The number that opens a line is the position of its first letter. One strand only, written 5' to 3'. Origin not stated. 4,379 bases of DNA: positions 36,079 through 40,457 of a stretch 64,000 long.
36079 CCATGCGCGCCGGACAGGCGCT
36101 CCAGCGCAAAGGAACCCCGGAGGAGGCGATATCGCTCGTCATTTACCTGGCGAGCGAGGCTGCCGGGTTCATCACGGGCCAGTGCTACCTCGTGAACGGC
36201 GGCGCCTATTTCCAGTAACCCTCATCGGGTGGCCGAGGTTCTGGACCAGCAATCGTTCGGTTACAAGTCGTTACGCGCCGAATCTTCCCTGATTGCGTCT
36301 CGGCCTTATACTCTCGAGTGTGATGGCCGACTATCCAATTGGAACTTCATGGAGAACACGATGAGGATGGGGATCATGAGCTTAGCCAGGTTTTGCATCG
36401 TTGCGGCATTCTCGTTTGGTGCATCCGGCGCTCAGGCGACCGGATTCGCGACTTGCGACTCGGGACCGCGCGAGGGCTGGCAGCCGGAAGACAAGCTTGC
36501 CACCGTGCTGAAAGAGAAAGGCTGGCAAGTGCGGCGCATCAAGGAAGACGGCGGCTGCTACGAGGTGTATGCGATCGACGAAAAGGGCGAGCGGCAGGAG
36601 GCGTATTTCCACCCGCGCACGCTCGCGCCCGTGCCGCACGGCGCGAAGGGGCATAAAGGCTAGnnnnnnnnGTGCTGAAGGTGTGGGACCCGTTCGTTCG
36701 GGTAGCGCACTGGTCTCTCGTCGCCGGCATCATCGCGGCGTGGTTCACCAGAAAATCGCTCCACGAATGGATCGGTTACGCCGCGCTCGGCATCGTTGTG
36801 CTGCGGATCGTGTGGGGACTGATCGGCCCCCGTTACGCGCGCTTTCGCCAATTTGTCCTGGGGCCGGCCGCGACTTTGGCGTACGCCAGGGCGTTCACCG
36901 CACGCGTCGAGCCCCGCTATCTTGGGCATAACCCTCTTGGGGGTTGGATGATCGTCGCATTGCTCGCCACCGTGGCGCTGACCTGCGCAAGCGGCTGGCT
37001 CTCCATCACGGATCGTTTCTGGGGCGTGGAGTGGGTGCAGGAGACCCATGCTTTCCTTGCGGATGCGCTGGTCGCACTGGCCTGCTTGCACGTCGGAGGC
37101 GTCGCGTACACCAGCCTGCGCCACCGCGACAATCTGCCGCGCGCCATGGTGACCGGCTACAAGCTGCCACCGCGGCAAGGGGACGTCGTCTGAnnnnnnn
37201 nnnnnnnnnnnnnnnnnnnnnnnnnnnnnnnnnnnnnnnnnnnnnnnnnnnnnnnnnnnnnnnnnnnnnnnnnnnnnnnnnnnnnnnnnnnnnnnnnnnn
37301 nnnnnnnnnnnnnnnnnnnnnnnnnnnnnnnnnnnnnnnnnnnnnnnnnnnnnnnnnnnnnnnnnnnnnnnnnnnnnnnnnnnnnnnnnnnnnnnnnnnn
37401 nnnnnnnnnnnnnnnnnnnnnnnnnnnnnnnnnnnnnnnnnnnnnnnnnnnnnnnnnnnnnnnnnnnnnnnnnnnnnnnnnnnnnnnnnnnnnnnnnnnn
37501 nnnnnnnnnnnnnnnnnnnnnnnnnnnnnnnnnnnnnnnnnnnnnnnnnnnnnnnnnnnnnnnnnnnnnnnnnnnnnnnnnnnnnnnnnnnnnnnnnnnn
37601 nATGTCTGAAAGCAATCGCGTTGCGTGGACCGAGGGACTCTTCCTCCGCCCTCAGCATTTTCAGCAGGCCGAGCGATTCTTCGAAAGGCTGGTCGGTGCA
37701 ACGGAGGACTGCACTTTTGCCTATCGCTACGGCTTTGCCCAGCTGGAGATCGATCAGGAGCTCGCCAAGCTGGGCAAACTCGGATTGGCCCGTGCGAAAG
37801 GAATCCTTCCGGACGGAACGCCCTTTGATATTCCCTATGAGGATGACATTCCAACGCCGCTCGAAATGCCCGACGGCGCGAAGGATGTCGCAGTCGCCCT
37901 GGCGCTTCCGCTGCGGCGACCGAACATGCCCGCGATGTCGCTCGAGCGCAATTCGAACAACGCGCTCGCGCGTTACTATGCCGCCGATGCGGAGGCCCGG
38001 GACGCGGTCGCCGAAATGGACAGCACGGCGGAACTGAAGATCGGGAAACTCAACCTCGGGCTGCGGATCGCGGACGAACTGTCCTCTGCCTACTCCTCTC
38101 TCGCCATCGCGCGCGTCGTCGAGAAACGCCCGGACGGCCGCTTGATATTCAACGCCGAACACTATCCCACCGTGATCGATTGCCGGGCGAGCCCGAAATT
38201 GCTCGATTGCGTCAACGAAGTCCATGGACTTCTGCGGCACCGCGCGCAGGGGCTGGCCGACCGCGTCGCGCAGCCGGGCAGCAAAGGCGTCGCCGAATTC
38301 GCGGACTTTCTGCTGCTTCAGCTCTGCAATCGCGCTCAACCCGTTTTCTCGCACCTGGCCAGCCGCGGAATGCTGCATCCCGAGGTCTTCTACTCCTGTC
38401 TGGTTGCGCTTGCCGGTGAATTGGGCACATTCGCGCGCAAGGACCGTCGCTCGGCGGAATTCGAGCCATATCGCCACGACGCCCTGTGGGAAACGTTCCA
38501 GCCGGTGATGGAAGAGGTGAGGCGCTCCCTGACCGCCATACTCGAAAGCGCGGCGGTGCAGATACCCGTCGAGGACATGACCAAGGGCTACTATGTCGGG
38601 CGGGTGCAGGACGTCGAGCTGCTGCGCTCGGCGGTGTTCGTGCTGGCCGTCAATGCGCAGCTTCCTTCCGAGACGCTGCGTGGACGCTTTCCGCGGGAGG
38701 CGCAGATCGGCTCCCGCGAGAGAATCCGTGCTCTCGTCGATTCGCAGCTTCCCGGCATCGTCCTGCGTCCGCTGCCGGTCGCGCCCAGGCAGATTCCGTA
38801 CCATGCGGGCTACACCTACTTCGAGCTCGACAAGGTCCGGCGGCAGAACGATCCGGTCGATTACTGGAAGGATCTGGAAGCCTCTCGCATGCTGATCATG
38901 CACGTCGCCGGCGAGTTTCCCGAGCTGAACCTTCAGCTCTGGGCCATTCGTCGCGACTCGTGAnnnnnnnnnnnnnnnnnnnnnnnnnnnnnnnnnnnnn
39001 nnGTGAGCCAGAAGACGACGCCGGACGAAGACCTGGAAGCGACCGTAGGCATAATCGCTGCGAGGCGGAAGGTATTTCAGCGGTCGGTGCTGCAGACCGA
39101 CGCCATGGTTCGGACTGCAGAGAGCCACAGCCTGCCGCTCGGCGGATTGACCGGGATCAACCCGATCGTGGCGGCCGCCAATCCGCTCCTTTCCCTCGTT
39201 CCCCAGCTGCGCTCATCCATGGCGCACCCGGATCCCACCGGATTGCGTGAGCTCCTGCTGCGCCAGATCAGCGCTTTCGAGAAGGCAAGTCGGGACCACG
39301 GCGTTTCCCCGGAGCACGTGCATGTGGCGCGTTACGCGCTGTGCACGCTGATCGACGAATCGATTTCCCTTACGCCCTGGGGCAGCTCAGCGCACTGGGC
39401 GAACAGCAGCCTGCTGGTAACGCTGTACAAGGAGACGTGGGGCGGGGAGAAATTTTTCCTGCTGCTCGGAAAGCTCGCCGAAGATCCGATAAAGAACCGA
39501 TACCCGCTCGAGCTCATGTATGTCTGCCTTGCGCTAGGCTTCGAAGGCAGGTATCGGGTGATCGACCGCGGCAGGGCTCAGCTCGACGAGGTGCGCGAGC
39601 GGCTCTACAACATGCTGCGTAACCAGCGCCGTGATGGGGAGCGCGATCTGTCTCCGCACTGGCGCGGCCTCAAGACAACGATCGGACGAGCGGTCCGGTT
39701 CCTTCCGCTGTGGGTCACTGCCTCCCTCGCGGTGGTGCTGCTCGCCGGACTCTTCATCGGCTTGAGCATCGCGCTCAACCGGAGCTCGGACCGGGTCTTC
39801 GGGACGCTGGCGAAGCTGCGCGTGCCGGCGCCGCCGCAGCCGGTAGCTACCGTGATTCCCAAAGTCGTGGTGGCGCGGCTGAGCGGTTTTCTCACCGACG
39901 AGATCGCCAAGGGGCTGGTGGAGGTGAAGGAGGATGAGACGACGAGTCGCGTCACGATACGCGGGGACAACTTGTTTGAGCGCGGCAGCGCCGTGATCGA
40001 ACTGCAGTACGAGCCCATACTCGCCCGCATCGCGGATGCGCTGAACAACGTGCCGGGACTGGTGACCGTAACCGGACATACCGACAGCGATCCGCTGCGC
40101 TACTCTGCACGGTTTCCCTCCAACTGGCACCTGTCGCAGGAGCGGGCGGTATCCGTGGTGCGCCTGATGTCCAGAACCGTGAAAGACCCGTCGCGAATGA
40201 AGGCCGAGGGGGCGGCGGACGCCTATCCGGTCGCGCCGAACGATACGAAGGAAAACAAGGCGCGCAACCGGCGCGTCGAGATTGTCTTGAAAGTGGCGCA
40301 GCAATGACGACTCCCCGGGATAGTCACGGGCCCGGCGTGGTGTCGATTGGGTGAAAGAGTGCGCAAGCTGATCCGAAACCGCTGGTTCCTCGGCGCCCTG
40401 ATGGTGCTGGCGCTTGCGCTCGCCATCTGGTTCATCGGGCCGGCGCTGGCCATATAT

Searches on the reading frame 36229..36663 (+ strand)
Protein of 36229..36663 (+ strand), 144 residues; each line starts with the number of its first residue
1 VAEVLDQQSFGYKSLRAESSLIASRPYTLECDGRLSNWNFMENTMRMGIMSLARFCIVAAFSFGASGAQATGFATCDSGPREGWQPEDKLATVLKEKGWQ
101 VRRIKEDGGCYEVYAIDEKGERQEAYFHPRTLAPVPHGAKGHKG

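Call 15: search_protein_families(library=pfam, proteins=[window:36229-36663:+], max_evalue=0.001)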
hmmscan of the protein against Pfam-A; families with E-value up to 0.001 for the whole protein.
window:36229-36663:+ (144 aa): 1 family
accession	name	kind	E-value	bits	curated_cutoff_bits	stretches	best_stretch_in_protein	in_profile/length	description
PF13670.12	PepSY_2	-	2.1e-23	82.5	24.3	1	55-136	2-81/83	Peptidase propeptide and YPEB domain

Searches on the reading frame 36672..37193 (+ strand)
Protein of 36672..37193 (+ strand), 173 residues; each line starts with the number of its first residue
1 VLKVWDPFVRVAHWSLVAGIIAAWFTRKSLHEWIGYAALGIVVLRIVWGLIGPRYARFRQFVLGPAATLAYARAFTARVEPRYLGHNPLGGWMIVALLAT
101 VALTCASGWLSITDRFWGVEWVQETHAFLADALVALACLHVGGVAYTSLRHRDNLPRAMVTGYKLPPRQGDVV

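Call 15: search_protein_families(library=pfam, proteins=[window:36672-37193:+], max_evalue=0.001)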
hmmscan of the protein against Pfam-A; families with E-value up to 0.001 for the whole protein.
window:36672-37193:+ (173 aa): 1 family
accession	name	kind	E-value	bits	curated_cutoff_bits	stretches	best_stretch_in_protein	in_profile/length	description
PF01292.26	Ni_hydr_CYTB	-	5.8e-22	78.8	30.1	1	4-162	1-179/179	Prokaryotic cytochrome b561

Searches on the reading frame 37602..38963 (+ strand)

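Call 15: search_protein_families(library=pfam, proteins=[window:37602-38963:+], max_evalue=0.001)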
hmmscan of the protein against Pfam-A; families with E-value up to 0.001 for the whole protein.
window:37602-38963:+ (453 aa): 1 family
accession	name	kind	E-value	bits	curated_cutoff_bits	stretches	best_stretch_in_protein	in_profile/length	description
PF05936.17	T6SS_VasE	-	1.6e-139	465.8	23.4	1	19-449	1-429/429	Bacterial Type VI secretion, VC_A0110, EvfL, ImpJ, VasE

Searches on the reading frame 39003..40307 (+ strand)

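Call 15: search_protein_families(library=pfam, proteins=[window:39003-40307:+], max_evalue=0.001)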
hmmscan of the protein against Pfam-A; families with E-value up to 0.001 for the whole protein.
window:39003-40307:+ (434 aa): 2 families
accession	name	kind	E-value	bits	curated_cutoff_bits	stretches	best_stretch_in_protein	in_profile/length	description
PF09850.14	DotU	-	4.6e-71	239.1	27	1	54-256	1-204/205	Type VI secretion system protein DotU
PF00691.25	OmpA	-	3.6e-15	56.5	27.2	1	324-423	1-98/98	OmpA family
